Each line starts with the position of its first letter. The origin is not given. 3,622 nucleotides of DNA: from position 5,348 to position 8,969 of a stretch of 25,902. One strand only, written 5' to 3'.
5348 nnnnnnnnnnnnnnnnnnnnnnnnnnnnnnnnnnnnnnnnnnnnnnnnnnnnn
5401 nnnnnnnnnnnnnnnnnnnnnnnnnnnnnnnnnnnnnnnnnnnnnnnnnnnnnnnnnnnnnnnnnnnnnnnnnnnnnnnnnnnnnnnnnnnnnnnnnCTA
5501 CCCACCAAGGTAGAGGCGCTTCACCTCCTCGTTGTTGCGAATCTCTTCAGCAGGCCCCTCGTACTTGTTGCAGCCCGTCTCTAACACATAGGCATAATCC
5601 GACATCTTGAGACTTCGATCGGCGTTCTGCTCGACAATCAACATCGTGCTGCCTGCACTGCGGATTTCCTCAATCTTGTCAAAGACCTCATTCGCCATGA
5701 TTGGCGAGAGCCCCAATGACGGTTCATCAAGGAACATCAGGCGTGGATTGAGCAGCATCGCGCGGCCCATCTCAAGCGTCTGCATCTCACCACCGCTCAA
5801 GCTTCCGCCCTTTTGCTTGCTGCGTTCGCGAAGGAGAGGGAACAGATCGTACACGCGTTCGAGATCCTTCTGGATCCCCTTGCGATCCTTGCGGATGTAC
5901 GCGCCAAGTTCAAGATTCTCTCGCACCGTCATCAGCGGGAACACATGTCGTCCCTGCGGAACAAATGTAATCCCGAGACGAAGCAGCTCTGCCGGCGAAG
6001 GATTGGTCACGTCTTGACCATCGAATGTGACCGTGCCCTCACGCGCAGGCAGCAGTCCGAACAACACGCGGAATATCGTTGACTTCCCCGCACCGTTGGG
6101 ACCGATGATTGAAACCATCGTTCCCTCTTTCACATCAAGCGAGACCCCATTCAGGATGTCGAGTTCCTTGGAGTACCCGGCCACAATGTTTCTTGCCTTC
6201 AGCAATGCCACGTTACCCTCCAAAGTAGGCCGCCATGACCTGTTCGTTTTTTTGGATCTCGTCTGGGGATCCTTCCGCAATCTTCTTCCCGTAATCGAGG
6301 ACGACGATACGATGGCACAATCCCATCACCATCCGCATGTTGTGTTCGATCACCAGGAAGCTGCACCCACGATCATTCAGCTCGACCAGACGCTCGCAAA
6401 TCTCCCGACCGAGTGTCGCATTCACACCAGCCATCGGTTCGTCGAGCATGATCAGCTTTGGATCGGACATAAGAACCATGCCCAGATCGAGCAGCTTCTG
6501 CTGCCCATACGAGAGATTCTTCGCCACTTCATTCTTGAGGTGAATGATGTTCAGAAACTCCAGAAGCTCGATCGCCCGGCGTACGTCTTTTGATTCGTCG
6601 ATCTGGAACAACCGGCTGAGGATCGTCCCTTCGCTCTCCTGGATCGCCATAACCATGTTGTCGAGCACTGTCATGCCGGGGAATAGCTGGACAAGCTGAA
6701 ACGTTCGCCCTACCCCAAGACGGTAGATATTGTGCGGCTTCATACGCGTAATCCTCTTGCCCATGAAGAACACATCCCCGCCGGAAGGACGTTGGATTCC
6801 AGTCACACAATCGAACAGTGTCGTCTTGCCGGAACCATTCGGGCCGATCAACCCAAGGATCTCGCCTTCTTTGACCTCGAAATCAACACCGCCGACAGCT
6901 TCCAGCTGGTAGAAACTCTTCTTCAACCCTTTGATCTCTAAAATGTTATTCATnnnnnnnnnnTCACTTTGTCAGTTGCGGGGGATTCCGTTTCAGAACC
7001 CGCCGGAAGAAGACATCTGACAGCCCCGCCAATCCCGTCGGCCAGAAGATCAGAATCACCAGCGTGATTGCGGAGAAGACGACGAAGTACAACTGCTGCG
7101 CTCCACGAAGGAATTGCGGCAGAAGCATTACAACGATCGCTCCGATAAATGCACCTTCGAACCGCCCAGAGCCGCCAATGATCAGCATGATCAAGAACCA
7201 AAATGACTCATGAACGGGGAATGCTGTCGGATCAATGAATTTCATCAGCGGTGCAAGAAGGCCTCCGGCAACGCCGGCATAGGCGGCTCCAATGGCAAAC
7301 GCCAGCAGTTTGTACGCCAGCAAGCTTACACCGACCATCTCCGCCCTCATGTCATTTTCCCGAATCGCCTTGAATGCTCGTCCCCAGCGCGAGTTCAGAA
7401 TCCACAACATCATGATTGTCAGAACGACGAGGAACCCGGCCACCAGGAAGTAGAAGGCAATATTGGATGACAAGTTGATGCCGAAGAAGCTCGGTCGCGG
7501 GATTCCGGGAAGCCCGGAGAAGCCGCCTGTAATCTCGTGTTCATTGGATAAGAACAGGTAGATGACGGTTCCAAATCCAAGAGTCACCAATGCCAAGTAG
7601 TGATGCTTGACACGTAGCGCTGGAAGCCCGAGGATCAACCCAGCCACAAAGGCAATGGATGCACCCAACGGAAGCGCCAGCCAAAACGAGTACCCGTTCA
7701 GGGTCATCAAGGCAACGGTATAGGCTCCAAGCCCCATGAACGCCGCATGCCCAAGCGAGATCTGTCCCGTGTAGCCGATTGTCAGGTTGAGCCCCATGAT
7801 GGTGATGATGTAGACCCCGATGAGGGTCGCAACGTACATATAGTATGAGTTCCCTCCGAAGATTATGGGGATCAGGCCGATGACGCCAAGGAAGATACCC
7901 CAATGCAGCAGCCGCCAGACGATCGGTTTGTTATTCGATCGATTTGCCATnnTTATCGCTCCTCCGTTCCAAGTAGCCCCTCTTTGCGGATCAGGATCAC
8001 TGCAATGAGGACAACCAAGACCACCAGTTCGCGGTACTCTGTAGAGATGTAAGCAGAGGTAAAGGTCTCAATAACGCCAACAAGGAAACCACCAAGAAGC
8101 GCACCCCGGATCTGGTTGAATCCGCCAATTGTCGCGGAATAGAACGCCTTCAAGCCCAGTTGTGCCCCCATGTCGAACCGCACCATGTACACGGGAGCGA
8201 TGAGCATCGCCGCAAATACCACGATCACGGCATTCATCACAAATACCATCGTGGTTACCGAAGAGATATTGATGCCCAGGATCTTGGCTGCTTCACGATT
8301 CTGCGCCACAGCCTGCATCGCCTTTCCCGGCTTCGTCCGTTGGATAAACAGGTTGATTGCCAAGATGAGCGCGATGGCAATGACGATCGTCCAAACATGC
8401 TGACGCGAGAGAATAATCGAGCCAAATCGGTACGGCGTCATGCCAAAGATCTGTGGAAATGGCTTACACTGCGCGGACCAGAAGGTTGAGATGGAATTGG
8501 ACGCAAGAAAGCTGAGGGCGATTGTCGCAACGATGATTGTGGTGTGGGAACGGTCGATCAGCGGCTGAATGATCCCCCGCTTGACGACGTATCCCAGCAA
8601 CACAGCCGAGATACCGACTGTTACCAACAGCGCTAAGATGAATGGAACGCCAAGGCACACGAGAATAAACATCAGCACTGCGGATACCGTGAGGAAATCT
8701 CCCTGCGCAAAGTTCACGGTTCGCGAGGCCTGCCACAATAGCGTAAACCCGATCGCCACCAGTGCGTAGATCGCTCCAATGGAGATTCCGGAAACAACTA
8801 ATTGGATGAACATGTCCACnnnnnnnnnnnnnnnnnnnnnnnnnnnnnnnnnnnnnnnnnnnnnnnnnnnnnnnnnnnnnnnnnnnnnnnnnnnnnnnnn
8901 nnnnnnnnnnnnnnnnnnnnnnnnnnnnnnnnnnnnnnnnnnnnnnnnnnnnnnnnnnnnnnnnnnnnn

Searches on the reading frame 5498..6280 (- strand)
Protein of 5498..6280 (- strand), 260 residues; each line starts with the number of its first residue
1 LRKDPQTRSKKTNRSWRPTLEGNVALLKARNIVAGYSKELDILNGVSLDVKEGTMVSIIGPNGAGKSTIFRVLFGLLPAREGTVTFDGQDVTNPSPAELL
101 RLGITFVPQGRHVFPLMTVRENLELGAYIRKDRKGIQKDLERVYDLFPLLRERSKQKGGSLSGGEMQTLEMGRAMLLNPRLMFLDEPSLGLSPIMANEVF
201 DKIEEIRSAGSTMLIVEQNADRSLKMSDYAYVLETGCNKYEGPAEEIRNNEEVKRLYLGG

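Call 6: search_protein_families(library=pfam, proteins=[window:5498-6280:-])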
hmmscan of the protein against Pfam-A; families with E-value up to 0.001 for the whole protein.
window:5498-6280:- (260 aa): 5 families
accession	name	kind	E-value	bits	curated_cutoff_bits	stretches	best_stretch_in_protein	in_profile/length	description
PF00005.33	ABC_tran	-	2.8e-32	112.6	25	1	43-188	1-136/137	ABC transporter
PF13304.12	AAA_21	-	8.9e-07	29.7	27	1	56-92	2-41/304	AAA domain, putative AbiEii toxin, Type IV TA system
PF12399.14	BCA_ABC_TP_C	-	5.9e-05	23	25.5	1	241-260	5-24/27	Branched-chain amino acid ATP-binding cassette transporter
PF13555.12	AAA_29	-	0.00061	19.9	27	0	45-70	14-39/61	P-loop containing region of AAA domain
PF13476.12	AAA_23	-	0.00078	20.6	27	0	55-73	21-39/201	AAA domain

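Call 7: search_protein_families(library=ncbifam, proteins=[window:5498-6280:-])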
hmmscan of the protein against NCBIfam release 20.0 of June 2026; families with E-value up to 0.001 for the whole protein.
window:5498-6280:- (260 aa): 185 families (the best 25 are shown)
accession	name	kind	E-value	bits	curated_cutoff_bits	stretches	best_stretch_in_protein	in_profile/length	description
NF008626.0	PRK11614.1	equivalog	7.8e-66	221.9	441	1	26-260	5-237/237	high-affinity branched-chain amino acid ABC transporter ATP-binding protein LivF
TIGR03410.1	urea_trans_UrtE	equivalog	5.5e-59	199.4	285.8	1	27-254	1-225/230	urea ABC transporter ATP-binding subunit UrtE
TIGR04406.1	LPS_export_lptB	equivalog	1.4e-49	168.6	240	1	27-259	2-234/239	LPS export ABC transporter ATP-binding protein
TIGR01188.1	drrA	subfamily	2.8e-38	131.9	312.45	1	39-248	5-212/302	daunorubicin resistance ABC transporter, ATP-binding protein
NF008144.0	PRK10895.1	equivalog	4.3e-38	131.1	381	1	25-259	2-236/241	LPS export ABC transporter ATP-binding protein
NF008449.1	PRK11300.1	equivalog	2.8e-34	118.5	362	2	127-259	122-253/255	high-affinity branched-chain amino acid ABC transporter ATP-binding protein LivG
TIGR03411.1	urea_trans_UrtD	equivalog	7.4e-34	117.5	304.1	1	40-259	15-241/242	urea ABC transporter ATP-binding protein UrtD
TIGR03375.1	type_I_sec_LssB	subfamily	3.9e-33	114.7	693.1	1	3-250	445-691/696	type I secretion system permease/ATPase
TIGR02868.1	CydC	equivalog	1.1e-32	113.3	329.05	1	23-216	331-527/530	thiol reductant ABC exporter subunit CydC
TIGR03265.1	PhnT2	equivalog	1.5e-32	113.2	457.7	1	27-249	5-224/353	putative 2-aminoethylphosphonate ABC transporter ATP-binding protein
NF047930.1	ABC_ATP_B6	equivalog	1.1e-31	110.1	670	1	44-252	19-228/510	putative B6 ABC transporter ATP-binding protein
TIGR00972.1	3a0107s01c2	equivalog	9.4e-31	107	343.2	1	27-252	2-235/248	phosphate ABC transporter ATP-binding protein PstB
NF011967.0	PRK15439.1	equivalog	1.3e-30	106.3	586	1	24-251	9-231/510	autoinducer 2 ABC transporter ATP-binding protein LsrA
TIGR03864.1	PQQ_ABC_ATP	hypoth_equivalog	2.4e-30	105.7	302.25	1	30-256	5-228/236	ABC transporter, ATP-binding subunit, PQQ-dependent alcohol dehydrogenase system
NF010059.0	PRK13536.1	equivalog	2.4e-30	105.4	549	1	32-247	49-261/342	nodulation factor ABC transporter ATP-binding protein NodI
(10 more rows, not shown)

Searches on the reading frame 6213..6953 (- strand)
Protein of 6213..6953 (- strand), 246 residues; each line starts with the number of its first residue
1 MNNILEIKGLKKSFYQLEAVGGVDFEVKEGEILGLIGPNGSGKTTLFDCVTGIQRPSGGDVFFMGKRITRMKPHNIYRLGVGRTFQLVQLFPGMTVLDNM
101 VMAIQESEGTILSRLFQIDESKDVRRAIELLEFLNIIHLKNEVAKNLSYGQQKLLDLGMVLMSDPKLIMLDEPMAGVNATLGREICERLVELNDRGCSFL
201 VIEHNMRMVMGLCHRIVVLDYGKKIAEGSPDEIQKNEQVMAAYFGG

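Call 6: search_protein_families(library=pfam, proteins=[window:6213-6953:-])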
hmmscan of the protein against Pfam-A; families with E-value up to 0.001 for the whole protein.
window:6213-6953:- (246 aa): 7 families
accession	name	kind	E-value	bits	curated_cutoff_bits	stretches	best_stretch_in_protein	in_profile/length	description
PF00005.33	ABC_tran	-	3.1e-31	109.2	25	1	22-175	3-137/137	ABC transporter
PF13304.12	AAA_21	-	1.5e-11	45.3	27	1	33-75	2-43/304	AAA domain, putative AbiEii toxin, Type IV TA system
PF12399.14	BCA_ABC_TP_C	-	4e-10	39.5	25.5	1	223-246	1-24/27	Branched-chain amino acid ATP-binding cassette transporter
PF02463.25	SMC_N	-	5.2e-06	26.5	40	0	32-50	26-44/220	RecF/RecN/SMC N terminal domain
PF13476.12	AAA_23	-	0.00013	23.1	27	1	23-51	15-40/201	AAA domain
PF13555.12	AAA_29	-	0.00019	21.6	27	1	23-53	15-45/61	P-loop containing region of AAA domain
PF09439.16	SRPRB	-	0.00047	20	25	1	35-146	8-108/178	Signal recognition particle receptor beta subunit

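Call 7: search_protein_families(library=ncbifam, proteins=[window:6213-6953:-])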
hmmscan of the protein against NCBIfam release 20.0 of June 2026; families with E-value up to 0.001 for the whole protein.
window:6213-6953:- (246 aa): 188 families (the best 25 are shown)
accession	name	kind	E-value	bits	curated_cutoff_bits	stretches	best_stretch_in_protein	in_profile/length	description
NF008449.1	PRK11300.1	equivalog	8.9e-66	221.7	362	1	2-245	3-253/255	high-affinity branched-chain amino acid ABC transporter ATP-binding protein LivG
TIGR03411.1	urea_trans_UrtD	equivalog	1e-62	212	304.1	1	4-245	2-241/242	urea ABC transporter ATP-binding protein UrtD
TIGR04406.1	LPS_export_lptB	equivalog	4e-49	167.1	240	1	5-245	2-234/239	LPS export ABC transporter ATP-binding protein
TIGR01188.1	drrA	subfamily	4.4e-43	147.7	312.45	1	12-235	1-213/302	daunorubicin resistance ABC transporter, ATP-binding protein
NF008144.0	PRK10895.1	equivalog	1.4e-40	139.3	381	1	5-245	4-236/241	LPS export ABC transporter ATP-binding protein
TIGR02315.1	ABC_phnC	equivalog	5.3e-39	134.1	266.1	1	4-236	1-236/243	phosphonate ABC transporter ATP-binding protein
TIGR03265.1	PhnT2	equivalog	2.6e-36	125.6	457.7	1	2-237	2-226/353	putative 2-aminoethylphosphonate ABC transporter ATP-binding protein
TIGR03410.1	urea_trans_UrtE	equivalog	3.6e-36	124.7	285.8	1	5-237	1-223/230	urea ABC transporter ATP-binding subunit UrtE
NF010060.0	PRK13537.1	equivalog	1.1e-35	123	521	1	3-236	14-236/314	nodulation factor ABC transporter ATP-binding protein NodI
NF041861.1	YtfR_transport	equivalog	1.7e-35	122.4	850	1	4-239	1-230/492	galactofuranose ABC transporter, ATP-binding protein YtfR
TIGR00968.1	3a0106s01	subfamily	3e-35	121.9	342.75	1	6-236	2-221/237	sulfate ABC transporter ATP-binding protein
NF043075.1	MMSYN1_0197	equivalog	1.2e-34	119.8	550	1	3-236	1-223/341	spermidine/putrescine ABC transporter ATP-binding protein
NF010059.0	PRK13536.1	equivalog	6.5e-33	113.9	549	1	5-235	44-263/342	nodulation factor ABC transporter ATP-binding protein NodI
NF008030.0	PRK10762.1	equivalog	9.3e-33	113.7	745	1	1-237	1-232/501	ribose ABC transporter ATP-binding protein RbsA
NF047930.1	ABC_ATP_B6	equivalog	1.2e-32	113.3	670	1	4-238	2-228/510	putative B6 ABC transporter ATP-binding protein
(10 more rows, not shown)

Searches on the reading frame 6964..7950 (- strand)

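Call 6: search_protein_families(library=pfam, proteins=[window:6964-7950:-])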
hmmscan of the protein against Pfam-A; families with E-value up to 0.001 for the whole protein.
window:6964-7950:- (328 aa): 1 family
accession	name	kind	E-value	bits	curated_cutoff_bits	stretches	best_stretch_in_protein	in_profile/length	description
PF02653.21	BPD_transp_2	-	5.7e-47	160.5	26.8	1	38-300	3-268/269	Branched-chain amino acid transport system / permease component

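Call 7: search_protein_families(library=ncbifam, proteins=[window:6964-7950:-])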
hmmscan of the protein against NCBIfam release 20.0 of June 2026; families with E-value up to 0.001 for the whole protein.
window:6964-7950:- (328 aa): 7 families
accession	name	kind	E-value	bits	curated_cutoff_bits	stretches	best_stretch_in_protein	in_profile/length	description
NF008450.0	PRK11301.1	subfamily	1e-52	180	366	2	30-162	104-237/418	high-affinity branched-chain amino acid ABC transporter permease LivM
TIGR03408.1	urea_trans_UrtC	equivalog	6.2e-32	111.6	296.2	2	90-310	89-313/313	urea ABC transporter permease subunit UrtC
TIGR03727.1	urea_t_UrtC_arc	equivalog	1.1e-25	90.3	575.55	1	16-309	28-339/369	urea ABC transporter, permease protein UrtC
TIGR03409.1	urea_trans_UrtB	equivalog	1.7e-14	54.2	250.3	1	42-307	9-285/291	urea ABC transporter permease subunit UrtB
NF011961.0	PRK15432.1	equivalog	1.4e-06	27.8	388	1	34-274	28-272/344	autoinducer 2 ABC transporter permease LsrC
TIGR03622.1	urea_t_UrtB_arc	equivalog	5.5e-05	22.6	374.25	1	45-312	12-281/284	urea ABC transporter, permease protein UrtB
NF008011.0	PRK10740.1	equivalog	6.7e-05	22.7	379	1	45-313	20-305/308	high-affinity branched-chain amino acid ABC transporter permease LivH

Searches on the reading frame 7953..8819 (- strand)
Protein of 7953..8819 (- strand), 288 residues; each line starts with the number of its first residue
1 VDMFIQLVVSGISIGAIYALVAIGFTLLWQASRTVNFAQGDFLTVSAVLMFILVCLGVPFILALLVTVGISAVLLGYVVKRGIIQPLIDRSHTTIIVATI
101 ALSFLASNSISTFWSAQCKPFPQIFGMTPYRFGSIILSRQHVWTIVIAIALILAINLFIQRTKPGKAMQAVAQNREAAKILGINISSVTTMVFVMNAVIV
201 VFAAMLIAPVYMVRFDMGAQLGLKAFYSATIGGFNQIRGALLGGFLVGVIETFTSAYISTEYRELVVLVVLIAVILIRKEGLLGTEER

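Call 6: search_protein_families(library=pfam, proteins=[window:7953-8819:-])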
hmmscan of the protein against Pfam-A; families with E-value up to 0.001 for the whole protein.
window:7953-8819:- (288 aa): 1 family
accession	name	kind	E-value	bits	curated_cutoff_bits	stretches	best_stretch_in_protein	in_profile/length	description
PF02653.21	BPD_transp_2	-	3.2e-32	112.2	26.8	1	9-274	3-268/269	Branched-chain amino acid transport system / permease component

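Call 7: search_protein_families(library=ncbifam, proteins=[window:7953-8819:-])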
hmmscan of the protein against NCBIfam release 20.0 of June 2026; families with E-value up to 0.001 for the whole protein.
window:7953-8819:- (288 aa): 9 families
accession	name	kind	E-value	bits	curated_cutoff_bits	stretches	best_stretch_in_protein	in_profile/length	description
NF008011.0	PRK10740.1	equivalog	1.9e-34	119.7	379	1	3-287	7-304/308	high-affinity branched-chain amino acid ABC transporter permease LivH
TIGR03409.1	urea_trans_UrtB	equivalog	5.4e-31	108.3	250.3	1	6-288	2-291/291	urea ABC transporter permease subunit UrtB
TIGR03622.1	urea_t_UrtB_arc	equivalog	2.6e-20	72.9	374.25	1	16-285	12-279/284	urea ABC transporter, permease protein UrtB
NF040906.3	GguB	equivalog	3.6e-08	33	450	1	143-275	226-367/375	multiple monosaccharide ABC transporter permease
TIGR03408.1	urea_trans_UrtC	equivalog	2.5e-07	30.7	296.2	1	62-284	93-312/313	urea ABC transporter permease subunit UrtC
NF007014.0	PRK09478.1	equivalog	1.2e-06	28.1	386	1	59-250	104-294/336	galactose/methyl galactoside ABC transporter permease MglC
NF011961.0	PRK15432.1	equivalog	5.1e-05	22.7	388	1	13-275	42-301/344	autoinducer 2 ABC transporter permease LsrC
NF011612.1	PRK15038.1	equivalog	0.00019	20.7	500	1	18-242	42-264/322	autoinducer 2 ABC transporter permease LsrD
NF007252.0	PRK09699.1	equivalog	0.00058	19.3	396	1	34-274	78-316/326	D-allose ABC transporter permease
